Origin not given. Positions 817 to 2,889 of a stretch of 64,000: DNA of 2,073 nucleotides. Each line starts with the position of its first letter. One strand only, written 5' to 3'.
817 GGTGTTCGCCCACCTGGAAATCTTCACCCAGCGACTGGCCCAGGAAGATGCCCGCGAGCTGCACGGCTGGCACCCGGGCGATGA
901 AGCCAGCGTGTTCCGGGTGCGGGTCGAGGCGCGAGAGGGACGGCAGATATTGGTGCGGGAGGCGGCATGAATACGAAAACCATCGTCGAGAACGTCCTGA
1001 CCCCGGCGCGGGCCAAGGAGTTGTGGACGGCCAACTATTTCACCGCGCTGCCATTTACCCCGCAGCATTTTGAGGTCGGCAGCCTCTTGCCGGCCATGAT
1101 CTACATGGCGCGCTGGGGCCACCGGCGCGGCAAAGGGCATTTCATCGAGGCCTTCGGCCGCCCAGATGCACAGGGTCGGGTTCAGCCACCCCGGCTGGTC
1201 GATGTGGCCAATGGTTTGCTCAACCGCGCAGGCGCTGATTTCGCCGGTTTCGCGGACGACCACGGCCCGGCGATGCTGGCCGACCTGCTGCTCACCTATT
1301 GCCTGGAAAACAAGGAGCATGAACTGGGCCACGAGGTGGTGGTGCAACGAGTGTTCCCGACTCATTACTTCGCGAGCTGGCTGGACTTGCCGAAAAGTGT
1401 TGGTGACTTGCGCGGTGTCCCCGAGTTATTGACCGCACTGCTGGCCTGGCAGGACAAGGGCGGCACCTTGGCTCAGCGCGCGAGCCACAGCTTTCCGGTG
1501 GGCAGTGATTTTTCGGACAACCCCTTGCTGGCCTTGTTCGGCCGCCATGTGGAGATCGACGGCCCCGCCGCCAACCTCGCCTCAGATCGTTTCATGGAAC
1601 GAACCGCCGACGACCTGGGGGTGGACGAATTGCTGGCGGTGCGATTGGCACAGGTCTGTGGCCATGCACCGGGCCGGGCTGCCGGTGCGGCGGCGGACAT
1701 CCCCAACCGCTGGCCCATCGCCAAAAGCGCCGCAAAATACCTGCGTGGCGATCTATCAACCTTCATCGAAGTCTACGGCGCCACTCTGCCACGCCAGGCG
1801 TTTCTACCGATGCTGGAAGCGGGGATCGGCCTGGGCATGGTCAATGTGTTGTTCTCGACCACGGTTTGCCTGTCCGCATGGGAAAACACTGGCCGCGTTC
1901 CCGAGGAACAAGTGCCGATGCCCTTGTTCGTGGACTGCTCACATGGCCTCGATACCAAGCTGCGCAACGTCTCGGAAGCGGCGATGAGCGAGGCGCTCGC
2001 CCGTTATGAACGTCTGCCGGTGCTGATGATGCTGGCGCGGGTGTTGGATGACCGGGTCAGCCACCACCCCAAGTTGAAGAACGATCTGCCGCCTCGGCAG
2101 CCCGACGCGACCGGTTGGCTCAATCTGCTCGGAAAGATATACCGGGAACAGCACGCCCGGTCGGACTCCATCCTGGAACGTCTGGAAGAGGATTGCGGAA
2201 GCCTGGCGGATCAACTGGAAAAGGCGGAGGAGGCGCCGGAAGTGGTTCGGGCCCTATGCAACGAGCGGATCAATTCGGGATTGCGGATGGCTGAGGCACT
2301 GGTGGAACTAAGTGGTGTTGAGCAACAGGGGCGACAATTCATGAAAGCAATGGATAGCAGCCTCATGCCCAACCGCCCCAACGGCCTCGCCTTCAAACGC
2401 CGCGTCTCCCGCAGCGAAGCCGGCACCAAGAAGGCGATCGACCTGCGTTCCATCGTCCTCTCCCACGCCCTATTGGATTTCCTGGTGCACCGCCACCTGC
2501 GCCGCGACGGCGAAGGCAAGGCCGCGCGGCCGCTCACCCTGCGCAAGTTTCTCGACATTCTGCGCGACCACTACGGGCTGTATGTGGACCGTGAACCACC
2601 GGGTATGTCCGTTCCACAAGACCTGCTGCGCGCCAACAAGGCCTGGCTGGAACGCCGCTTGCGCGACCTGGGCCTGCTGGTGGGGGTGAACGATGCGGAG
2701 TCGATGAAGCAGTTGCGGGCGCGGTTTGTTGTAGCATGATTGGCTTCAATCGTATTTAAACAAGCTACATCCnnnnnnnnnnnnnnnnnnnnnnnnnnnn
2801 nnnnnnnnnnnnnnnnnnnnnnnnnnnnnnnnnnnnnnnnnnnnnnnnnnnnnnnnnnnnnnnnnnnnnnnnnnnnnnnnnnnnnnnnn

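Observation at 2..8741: Five-gene, tightly coupled putative defence operon ending in a 1659-aa nuclease-motif + HerA/FtsK-ATPase protein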

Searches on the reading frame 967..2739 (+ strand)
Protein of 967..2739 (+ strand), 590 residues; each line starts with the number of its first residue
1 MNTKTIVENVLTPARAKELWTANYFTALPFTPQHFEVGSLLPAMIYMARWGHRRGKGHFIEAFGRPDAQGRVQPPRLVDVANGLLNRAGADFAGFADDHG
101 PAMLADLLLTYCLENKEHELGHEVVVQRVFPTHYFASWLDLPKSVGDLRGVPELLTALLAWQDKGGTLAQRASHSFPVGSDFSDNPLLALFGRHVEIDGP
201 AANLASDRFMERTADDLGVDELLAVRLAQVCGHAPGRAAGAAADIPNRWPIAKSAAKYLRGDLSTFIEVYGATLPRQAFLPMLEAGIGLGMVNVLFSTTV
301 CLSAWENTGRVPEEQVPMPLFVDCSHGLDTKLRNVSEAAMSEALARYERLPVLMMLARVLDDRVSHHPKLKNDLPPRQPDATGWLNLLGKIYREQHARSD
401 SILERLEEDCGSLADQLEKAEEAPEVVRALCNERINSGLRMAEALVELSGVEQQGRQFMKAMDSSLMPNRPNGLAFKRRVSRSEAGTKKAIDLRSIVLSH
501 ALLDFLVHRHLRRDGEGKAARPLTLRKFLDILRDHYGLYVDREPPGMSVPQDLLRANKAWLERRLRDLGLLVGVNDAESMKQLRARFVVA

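Call 8: search_protein_families(library=padloc, proteins=[window:967-2736:+], max_evalue=0.01)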
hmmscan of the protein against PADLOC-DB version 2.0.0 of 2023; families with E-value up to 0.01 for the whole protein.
window:967-2736:+ (590 aa): 2 families
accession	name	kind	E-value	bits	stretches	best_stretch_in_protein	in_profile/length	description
PDLC04139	mad7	-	3.2e-09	34.3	1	248-579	181-498/504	mads_7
PDLC02802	SspG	-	0.0084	12.9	0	519-577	448-511/519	SspG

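Call 9: search_protein_families(library=pfam, proteins=[window:967-2736:+], max_evalue=0.01)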
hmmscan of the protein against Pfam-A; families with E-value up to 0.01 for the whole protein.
window:967-2736:+ (590 aa): 0 families

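Call 10: search_protein_families(library=ncbifam, proteins=[window:967-2736:+], max_evalue=0.01)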
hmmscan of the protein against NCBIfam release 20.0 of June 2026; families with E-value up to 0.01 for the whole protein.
window:967-2736:+ (590 aa): 1 family
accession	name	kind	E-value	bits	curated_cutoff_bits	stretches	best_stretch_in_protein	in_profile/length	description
NF047733.1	antiphage_MADS7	equivalog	3.1e-29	102.4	410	1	214-586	162-528/529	methylation-associated defense system protein MAD7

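Call 11: find_encoding_contigs(protein=window:967-2739:+, flank=10000, max_places=8)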
Protein window:967-2739:+ (590 aa): 11 contigs read that carry it; 3 places shown.
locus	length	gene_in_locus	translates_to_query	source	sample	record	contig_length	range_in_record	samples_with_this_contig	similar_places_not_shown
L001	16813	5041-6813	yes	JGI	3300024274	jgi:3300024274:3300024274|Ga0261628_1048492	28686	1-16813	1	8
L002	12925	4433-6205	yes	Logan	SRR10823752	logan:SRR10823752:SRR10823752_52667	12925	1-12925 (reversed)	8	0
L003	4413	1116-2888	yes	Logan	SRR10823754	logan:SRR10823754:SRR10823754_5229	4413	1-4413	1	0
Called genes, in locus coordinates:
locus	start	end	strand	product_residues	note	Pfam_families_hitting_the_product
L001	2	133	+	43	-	?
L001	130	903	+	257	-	PF00005:ABC_tran, PF02463:SMC_N (weak), PF13304:AAA_21 (weak)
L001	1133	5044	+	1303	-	PF08378:NERD, PF00069:Pkinase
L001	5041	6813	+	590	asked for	PF26611:MAD7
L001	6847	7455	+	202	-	PF12802:MarR_2 (faint), PF01909:NTP_transf_2 (weak), PF18765:Polbeta (weak)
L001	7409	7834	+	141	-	-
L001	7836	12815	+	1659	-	-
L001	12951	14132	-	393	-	PF01053:Cys_Met_Meta_PP, PF00155:Aminotran_1_2 (weak)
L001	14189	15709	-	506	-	PF13522:GATase_6, PF13537:GATase_7, PF00156:Pribosyltran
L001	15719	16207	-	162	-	PF02674:Colicin_V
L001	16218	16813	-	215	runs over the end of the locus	PF05036:SPOR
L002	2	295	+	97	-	?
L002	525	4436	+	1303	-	PF08378:NERD, PF00069:Pkinase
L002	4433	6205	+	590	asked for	PF26611:MAD7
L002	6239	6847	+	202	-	PF12802:MarR_2 (faint), PF01909:NTP_transf_2 (weak), PF18765:Polbeta (weak)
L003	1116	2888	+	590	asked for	PF26611:MAD7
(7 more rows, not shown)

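Call 12: search_protein_families(library=ncbifam, proteins=[L001:1133-5041:+, L001:130-900:+], max_evalue=0.01)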
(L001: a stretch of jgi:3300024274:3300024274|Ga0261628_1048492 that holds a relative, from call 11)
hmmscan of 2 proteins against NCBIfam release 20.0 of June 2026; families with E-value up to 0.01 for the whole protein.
L001:1133-5041:+ (1303 aa): 13 families
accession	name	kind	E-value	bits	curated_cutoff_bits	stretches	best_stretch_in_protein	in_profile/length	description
NF047741.1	antiphage_MADS6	equivalog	1.1e-55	189.3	460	2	9-555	5-582/612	methylation-associated defense system protein kinase MAD6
NF038150.1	lanthi_synth_IV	equivalog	5.9e-18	64.6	650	2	554-745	279-482/851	class IV lanthionine synthetase LanL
NF033442.0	BREX_PglW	equivalog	1.3e-12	46.3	990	2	35-399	29-425/1391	BREX system serine/threonine kinase PglW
NF033483.0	PknB_PASTA_kin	equivalog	1.1e-11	44.4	450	2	290-399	105-205/563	Stk1 family PASTA domain-containing Ser/Thr kinase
NF052427.1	StpK7MSMEG_1200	equivalog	1.2e-11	43.8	900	2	463-670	8-212/601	serine/threonine protein kinase StpK7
NF038151.1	lanthi_synth_III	equivalog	1.7e-10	40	575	1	574-662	337-424/833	class III lanthionine synthetase LanKC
TIGR03724.2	arch_bud32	equivalog_domain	3e-07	30.1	125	1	562-616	71-128/193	KEOPS complex kinase/ATPase Bud32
NF058632.1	SerThrKinPrkT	equivalog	0.00011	21.3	280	1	460-662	19-209/322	serine/threonine protein kinase PrkT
NF011464.0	PRK14879.1-7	equivalog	0.00025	20.9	246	0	576-617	106-147/221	Kae1-associated kinase Bud32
NF011462.0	PRK14879.1-3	equivalog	0.00036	20.3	174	1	588-616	97-125/192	Kae1-associated kinase Bud32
NF007174.0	PRK09605.1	equivalog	0.0009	17.8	447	1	562-616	414-470/535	bifunctional N(6)-L-threonylcarbamoyladenine synthase/serine/threonine protein kinase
NF011463.0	PRK14879.1-4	equivalog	0.0023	17.4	188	1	581-616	122-157/237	Kae1-associated kinase Bud32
NF041310.1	Prot_Kin_Rio1_Halo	equivalog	0.0089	15.5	480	0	588-616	207-235/273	serine/threonine-protein kinase Rio1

L001:130-900:+ (257 aa): 192 families (the best 25 are shown)
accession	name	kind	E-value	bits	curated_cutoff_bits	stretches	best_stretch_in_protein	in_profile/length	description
TIGR04521.1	ECF_ATPase_2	equivalog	1.3e-51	175.3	330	1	2-236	1-245/279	energy-coupling factor transporter ATPase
TIGR04520.1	ECF_ATPase_1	equivalog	9.3e-46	156.4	315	1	2-236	1-236/269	energy-coupling factor transporter ATPase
NF010171.0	PRK13652.1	equivalog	2.4e-45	154.8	476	1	1-221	3-223/277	cobalt transporter ATP-binding subunit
TIGR01166.1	cbiO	subfamily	9.2e-42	142.7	211.8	1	14-197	5-189/190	cobalt ABC transporter, ATP-binding protein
NF010155.0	PRK13634.1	equivalog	9.8e-39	133.4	413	1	13-235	19-245/290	energy-coupling factor ABC transporter ATP-binding protein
NF010156.0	PRK13635.1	equivalog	1.1e-38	133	392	1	2-215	6-220/279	energy-coupling factor ABC transporter ATP-binding protein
NF010157.0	PRK13636.1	equivalog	9.4e-38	130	463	1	2-235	6-241/285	cobalt transporter ATP-binding subunit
NF010158.0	PRK13637.1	equivalog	1.5e-37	129.3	390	1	3-182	4-188/287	energy-coupling factor transporter ATPase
NF010170.0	PRK13651.1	equivalog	2.3e-37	128.6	432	2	78-236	102-265/308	cobalt transporter ATP-binding subunit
TIGR03265.1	PhnT2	equivalog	1.2e-34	120.1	457.7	1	2-207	5-207/353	putative 2-aminoethylphosphonate ABC transporter ATP-binding protein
NF040840.2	tungstate_WtpC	equivalog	1.4e-33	116.7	440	1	1-209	1-205/347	tungstate ABC transporter ATP-binding protein WtpC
TIGR00968.1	3a0106s01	subfamily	1.9e-33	115.9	342.75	1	2-210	1-206/237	sulfate ABC transporter ATP-binding protein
TIGR00972.1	3a0107s01c2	equivalog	4.3e-33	114.7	343.2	1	2-208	2-216/248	phosphate ABC transporter ATP-binding protein PstB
NF008105.0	PRK10851.1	equivalog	6.4e-33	113.9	502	1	2-222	3-224/362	sulfate/thiosulfate ABC transporter ATP-binding protein CysA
NF007027.0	PRK09493.1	equivalog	7.3e-33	113.9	379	1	1-226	1-226/240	glutamine ABC transporter ATP-binding protein GlnQ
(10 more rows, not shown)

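Call 13: search_protein_families(library=padloc, proteins=[L001:1133-5041:+], max_evalue=0.01)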
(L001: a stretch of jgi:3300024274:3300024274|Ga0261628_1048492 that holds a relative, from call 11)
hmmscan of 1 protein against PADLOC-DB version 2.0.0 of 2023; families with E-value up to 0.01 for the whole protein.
L001:1133-5041:+ (1303 aa): 34 families (the best 25 are shown)
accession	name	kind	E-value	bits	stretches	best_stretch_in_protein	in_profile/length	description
PDLC04042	PD-T4-6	-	4.7e-28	96.7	2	460-721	7-272/292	-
PDLC04053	PD-T4-6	-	1.3e-25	88.5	2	460-669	7-213/311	-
PDLC04054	PD-T4-6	-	3.4e-25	87.2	2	463-668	11-214/347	-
PDLC03921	MkoA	-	2e-23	80.1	4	11-107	6-105/1607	-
PDLC03920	MkoA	-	3e-23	80.1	2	520-718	68-274/1112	-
PDLC04051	PD-T4-6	-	1.4e-17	61.8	2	462-718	32-291/476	-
PDLC04043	PD-T4-6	-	1.8e-17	61.5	2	461-670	14-220/452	-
PDLC02793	SspF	-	4.4e-17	59.7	1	774-1026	36-274/600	SspF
PDLC04044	PD-T4-6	-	1.4e-16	58.6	1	462-719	32-290/372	-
PDLC04041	PD-T4-6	-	1.8e-16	58.4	2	442-668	12-235/443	-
PDLC04138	mad6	-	6.6e-16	56.3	2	462-616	51-197/659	mads_6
PDLC04047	PD-T4-6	-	9.1e-16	55.8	2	461-668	9-213/327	-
PDLC04049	PD-T4-6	-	2.3e-15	54.4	2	462-611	11-152/442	-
PDLC02512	PglW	-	7.7e-15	51.9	2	19-400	17-429/1403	PglW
PDLC04061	PD-T4-6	-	9.9e-15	53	2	460-670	14-226/510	-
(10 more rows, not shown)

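Call 14: search_protein_families(library=pfam, proteins=[L001:1133-5041:+], max_evalue=0.1)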
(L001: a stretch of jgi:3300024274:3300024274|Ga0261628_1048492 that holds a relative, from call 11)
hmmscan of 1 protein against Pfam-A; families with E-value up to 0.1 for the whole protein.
L001:1133-5041:+ (1303 aa): 7 families
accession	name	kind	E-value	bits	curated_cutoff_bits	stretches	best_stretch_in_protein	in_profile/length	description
PF00069.31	Pkinase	-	2e-14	54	31.7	2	464-670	1-200/263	Protein kinase domain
PF08378.17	NERD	-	4e-10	40.6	22.1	1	17-113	4-104/111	Nuclease-related domain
PF07714.23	PK_Tyr_Ser-Thr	-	0.00015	21.6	23.1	1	467-615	4-145/258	Protein tyrosine and serine/threonine kinase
PF19974.5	TCAD9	-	0.0017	18.1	40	1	555-622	263-327/429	Ternary complex associated domain 9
PF01163.29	RIO1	-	0.0074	16.4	22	1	586-620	118-152/187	RIO domain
PF02367.23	TsaE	-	0.013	15.8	26.6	1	788-821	19-53/128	Threonylcarbamoyl adenosine biosynthesis protein TsaE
PF17667.7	Pkinase_fungal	-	0.036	13.2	24.1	1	564-621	277-341/387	Fungal protein kinase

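Call 35: search_solved_structures(query=L001:1133-5041:+, max_evalue=1)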
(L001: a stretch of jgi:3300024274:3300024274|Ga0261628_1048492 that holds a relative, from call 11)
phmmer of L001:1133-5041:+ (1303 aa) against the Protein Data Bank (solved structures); distinct sequences matched with E-value up to 1: 276 (the best 60 are shown).
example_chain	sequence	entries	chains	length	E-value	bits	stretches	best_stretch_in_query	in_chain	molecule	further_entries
4ow8_A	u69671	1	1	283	8.8e-07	30.3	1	461-672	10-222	Serine/threonine-protein kinase PknA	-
9tmq_A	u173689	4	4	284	8.9e-07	30.3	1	461-672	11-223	Serine/threonine-protein kinase PknA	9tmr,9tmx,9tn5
6b2q_A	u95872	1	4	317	1e-06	30.1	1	461-672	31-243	Serine/threonine-protein kinase PknA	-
4x3f_A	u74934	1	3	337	1e-06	30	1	461-672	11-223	Serine/threonine-protein kinase PknA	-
9ruk_A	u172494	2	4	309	9.1e-06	26.9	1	462-670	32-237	Serine/threonine-protein kinase StkP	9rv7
9ruj_A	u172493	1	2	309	1.1e-05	26.7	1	462-670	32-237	Serine/threonine-protein kinase StkP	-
9ru3_A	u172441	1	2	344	1.3e-05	26.4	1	462-670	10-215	Serine/threonine-protein kinase StkP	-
3f69_A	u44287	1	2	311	4.9e-05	24.5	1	462-670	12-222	Serine/threonine-protein kinase pknB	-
6i2p_A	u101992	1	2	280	5.3e-05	24.4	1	462-670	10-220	Serine/threonine-protein kinase PknB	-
5u94_A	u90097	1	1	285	5.9e-05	24.2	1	462-670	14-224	Serine/threonine-protein kinase PknB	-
6b2p_A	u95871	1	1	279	5.9e-05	24.2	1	462-670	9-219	Serine/threonine-protein kinase PknB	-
1o6y_A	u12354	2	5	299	6.8e-05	24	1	462-670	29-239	SERINE/THREONINE-PROTEIN KINASE PKNB | Probable serine/threonine-protein kinase pknB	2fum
1mru_A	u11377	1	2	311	8.1e-05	23.8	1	462-670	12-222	Probable serine/threonine-protein kinase pknB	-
3ori_A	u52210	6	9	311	8.2e-05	23.8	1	462-670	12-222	Serine/threonine protein kinase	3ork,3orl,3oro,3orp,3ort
3f61_A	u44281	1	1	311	8.8e-05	23.7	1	462-670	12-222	Serine/threonine-protein kinase pknB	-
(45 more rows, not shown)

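Call 36: search_solved_structures(query=window:967-2736:+, max_evalue=10)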
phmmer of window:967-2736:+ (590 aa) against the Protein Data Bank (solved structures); distinct sequences matched with E-value up to 10: 1.
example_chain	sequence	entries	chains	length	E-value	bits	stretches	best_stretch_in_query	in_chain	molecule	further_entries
4xa3_A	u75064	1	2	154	1.1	11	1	344-434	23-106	Gp7-MYH7(1361-1425)-Eb1 chimera protein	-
